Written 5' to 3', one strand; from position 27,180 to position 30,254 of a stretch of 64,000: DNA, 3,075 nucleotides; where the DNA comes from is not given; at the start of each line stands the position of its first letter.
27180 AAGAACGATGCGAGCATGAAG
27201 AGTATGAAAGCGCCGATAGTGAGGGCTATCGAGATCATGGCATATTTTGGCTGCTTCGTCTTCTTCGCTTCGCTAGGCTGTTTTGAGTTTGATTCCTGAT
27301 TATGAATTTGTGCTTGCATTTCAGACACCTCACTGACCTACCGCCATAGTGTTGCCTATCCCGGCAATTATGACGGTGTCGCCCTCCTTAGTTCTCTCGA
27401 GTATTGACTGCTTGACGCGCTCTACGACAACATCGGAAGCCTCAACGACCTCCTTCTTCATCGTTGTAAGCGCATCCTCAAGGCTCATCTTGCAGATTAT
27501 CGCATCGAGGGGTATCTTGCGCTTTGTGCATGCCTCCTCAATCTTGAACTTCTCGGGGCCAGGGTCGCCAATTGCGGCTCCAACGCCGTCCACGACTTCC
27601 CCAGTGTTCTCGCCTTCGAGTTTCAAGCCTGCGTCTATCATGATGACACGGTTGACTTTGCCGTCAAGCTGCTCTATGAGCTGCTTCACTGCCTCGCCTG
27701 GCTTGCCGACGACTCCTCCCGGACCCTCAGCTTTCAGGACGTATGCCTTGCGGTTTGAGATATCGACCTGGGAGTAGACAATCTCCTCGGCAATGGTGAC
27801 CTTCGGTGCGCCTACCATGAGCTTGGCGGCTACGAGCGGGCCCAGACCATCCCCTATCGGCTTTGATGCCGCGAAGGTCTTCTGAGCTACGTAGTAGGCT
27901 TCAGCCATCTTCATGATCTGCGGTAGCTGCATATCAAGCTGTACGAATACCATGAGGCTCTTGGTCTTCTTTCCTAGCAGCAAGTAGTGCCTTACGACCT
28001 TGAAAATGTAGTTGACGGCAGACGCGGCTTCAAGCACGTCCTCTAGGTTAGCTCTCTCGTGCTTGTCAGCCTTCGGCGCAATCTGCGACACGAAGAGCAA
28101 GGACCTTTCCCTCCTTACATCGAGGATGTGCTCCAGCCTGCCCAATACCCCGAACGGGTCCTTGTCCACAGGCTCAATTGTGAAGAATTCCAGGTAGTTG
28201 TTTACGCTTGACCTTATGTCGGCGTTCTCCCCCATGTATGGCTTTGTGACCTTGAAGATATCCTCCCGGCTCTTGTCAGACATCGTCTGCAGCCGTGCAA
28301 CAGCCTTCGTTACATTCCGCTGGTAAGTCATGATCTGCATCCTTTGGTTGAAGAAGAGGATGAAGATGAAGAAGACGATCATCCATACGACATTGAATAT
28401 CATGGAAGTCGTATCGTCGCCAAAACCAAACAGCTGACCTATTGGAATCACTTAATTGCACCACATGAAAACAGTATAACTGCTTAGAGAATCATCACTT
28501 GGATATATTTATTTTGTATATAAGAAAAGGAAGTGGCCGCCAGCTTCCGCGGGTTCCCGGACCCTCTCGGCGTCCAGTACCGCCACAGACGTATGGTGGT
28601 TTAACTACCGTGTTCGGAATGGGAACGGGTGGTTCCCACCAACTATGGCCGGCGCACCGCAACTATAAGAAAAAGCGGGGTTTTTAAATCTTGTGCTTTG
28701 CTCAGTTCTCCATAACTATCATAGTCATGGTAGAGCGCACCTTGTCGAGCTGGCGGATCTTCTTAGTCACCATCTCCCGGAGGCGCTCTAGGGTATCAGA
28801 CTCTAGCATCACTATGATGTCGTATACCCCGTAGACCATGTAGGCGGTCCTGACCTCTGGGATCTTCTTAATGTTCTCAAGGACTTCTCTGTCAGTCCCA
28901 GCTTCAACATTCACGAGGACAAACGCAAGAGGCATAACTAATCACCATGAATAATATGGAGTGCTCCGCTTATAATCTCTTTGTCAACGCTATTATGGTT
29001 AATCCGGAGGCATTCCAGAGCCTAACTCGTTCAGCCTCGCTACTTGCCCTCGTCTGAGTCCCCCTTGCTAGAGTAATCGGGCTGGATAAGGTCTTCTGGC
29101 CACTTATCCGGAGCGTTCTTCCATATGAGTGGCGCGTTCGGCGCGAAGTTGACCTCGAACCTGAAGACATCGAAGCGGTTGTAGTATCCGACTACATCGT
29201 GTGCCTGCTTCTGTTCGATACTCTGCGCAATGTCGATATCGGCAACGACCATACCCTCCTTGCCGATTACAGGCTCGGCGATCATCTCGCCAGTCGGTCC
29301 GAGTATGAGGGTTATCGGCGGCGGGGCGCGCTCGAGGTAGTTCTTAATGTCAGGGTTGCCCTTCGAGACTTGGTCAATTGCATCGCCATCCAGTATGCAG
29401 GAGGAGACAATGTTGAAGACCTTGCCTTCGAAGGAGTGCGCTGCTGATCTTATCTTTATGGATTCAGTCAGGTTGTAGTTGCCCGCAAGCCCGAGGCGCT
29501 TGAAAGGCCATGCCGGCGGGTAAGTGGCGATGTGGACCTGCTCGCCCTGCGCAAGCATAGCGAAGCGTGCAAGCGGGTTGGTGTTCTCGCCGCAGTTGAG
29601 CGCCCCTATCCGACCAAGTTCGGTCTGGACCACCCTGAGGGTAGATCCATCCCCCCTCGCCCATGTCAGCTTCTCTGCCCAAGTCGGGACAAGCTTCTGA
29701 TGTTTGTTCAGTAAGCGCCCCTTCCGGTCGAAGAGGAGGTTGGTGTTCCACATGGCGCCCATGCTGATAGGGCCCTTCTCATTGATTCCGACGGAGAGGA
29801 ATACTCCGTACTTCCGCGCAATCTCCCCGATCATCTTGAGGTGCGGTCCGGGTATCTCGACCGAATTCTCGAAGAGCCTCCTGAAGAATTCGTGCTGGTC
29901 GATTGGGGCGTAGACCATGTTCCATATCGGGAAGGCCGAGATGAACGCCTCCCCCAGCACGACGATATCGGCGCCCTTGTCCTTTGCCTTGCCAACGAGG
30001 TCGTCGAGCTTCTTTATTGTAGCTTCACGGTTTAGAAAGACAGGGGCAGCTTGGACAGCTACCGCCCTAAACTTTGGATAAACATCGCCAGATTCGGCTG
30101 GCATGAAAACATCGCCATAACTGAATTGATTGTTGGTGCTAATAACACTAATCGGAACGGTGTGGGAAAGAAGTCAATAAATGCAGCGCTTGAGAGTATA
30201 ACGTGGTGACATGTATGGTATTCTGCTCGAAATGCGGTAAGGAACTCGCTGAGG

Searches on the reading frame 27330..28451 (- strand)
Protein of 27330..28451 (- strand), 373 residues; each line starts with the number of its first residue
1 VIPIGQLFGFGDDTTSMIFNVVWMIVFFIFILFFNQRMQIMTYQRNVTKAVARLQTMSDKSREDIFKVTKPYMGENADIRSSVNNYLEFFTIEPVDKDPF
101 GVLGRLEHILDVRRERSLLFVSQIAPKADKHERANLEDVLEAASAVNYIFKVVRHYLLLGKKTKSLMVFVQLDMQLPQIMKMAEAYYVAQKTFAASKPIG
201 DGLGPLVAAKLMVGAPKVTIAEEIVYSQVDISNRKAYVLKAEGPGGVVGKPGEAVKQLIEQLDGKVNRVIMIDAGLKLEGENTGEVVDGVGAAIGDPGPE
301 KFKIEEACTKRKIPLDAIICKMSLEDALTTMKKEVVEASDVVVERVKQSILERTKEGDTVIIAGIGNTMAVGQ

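Call 50: search_protein_families(library=pfam, proteins=[window:27330-28451:-], max_evalue=0.001)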
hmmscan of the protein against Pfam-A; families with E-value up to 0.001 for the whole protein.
window:27330-28451:- (373 aa): 2 families
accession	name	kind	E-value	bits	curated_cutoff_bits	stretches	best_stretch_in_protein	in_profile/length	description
PF23542.1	DUF1512_C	-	6.6e-65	218.7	25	1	199-371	1-174/175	Domain of unknown function (DUF1512) C-terminal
PF07431.17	DUF1512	-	1.5e-52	178.2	25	1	17-194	1-176/177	Protein of unknown function (DUF1512) N-terminal domain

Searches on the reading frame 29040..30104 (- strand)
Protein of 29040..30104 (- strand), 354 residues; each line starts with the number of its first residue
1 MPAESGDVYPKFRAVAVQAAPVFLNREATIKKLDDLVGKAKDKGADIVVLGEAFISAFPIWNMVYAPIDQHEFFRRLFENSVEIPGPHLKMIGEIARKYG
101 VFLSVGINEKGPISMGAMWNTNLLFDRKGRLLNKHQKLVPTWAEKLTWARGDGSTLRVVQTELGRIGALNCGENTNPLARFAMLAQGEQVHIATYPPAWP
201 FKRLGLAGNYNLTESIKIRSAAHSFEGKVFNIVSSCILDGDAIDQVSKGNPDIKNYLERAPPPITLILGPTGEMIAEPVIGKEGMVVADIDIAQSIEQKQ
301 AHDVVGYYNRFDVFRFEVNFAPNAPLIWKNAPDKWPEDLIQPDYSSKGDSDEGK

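Call 40: find_homologous_proteins(query=window:29040-30104:-, max_evalue=1e-20)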
Query window:29040-30104:- (354 aa): 6970 proteins with E <= 1e-20 among 8000 candidates; the best 120 are listed.
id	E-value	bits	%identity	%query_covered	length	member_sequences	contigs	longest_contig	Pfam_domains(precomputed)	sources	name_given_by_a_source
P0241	1.3e-238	809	99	100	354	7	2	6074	PF00795.28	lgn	-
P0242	1.0e-202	691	90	93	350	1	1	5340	PF00795.28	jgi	-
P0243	1.1e-199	681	85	96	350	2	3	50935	PF00795.28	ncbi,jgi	-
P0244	1.1e-198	678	88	93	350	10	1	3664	PF00795.28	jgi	-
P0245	7.5e-193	659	83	96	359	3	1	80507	PF00795.28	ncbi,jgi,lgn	-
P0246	3.9e-183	627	79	97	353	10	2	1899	PF00795.28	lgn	-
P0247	5.4e-183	626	79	97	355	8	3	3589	PF00795.28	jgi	jgi:nitrilase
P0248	9.2e-169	579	72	96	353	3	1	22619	PF00795.28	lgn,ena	-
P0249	8.5e-166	570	69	98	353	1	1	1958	PF00795.28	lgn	-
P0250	3.3e-156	538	67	95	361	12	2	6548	PF00795.28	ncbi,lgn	ncbi:MAG: carbon-nitrogen hydrolase family protein [Candidatus Methanomethyliaceae archaeon]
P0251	1.4e-154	533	66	95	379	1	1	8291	PF00795.28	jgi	jgi:nitrilase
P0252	2.7e-154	532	68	94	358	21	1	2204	PF00795.28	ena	-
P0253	8.6e-154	530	66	98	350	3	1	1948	PF00795.28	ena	-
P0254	4.9e-153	528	69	91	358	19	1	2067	PF00795.28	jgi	-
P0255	5.2e-153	528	64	98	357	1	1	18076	PF00795.28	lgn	-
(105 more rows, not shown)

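Call 41: find_encoding_contigs(protein=P0243, flank=10000, max_places=3)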
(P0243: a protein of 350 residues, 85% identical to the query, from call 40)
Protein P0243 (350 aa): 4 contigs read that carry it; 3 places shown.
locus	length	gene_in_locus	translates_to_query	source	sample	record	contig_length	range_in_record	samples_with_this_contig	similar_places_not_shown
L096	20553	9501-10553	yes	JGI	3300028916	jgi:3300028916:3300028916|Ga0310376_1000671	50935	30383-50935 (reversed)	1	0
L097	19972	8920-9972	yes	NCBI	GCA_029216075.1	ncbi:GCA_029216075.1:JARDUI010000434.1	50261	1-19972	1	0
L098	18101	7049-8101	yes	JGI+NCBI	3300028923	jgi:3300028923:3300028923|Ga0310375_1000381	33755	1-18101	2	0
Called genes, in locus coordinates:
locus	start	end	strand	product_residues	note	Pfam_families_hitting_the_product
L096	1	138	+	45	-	?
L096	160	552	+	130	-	-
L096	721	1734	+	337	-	PF01208:URO-D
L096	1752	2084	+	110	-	PF20720:nSTAND3 (weak)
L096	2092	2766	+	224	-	PF02607:B12-binding_2 (weak), PF02310:B12-binding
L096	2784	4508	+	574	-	PF00118:Cpn60_TCP1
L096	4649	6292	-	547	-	PF17651:Raco_middle, PF14574:RACo_C_ter, PF12838:Fer4_7 (weak)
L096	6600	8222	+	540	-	PF02776:TPP_enzyme_N, PF00205:TPP_enzyme_M, PF02775:TPP_enzyme_C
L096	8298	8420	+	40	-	-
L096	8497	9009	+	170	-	-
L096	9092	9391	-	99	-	PF01155:HypA (faint), PF12773:DZR (weak), PF13240:Zn_Ribbon_1, PF13248:Zn_ribbon_3 (faint), PF17032:Zn_ribbon_15 (faint), PF18912:DZR_2 (faint), PF13240:Zn_Ribbon_1 (weak)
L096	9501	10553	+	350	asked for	PF00795:CN_hydrolase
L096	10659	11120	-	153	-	-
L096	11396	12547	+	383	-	PF01497:Peripla_BP_2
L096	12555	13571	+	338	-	PF01032:FecCD, PF00950:ABC-3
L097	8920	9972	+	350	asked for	PF00795:CN_hydrolase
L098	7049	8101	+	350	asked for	PF00795:CN_hydrolase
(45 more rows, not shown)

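Call 42: find_encoding_contigs(protein=P0241, flank=10000, max_places=3)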
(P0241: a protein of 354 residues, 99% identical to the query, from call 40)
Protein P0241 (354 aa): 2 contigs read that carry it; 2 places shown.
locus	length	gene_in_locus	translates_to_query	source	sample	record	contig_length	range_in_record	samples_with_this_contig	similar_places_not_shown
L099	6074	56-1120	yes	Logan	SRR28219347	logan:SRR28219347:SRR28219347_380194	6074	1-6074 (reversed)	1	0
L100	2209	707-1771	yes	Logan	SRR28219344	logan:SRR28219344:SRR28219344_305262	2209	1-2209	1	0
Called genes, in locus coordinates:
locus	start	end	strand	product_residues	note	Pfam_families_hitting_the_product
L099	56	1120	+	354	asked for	PF00795:CN_hydrolase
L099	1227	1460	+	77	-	PF01037:AsnC_trans_reg, PF22482:AsnC_trans_reg_3 (faint)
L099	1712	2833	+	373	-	PF07431:DUF1512, PF23542:DUF1512_C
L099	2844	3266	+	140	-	-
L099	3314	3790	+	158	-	PF01467:CTP_transf_like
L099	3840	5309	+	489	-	PF01409:tRNA-synt_2d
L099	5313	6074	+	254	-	?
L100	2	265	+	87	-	?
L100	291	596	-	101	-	PF07282:Cas12f1-like_TNB (faint), PF12773:DZR (weak), PF13240:Zn_Ribbon_1, PF13248:Zn_ribbon_3 (faint), PF17032:Zn_ribbon_15 (faint), PF13240:Zn_Ribbon_1 (weak)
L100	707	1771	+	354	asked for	PF00795:CN_hydrolase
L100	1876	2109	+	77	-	PF01037:AsnC_trans_reg, PF22482:AsnC_trans_reg_3 (faint)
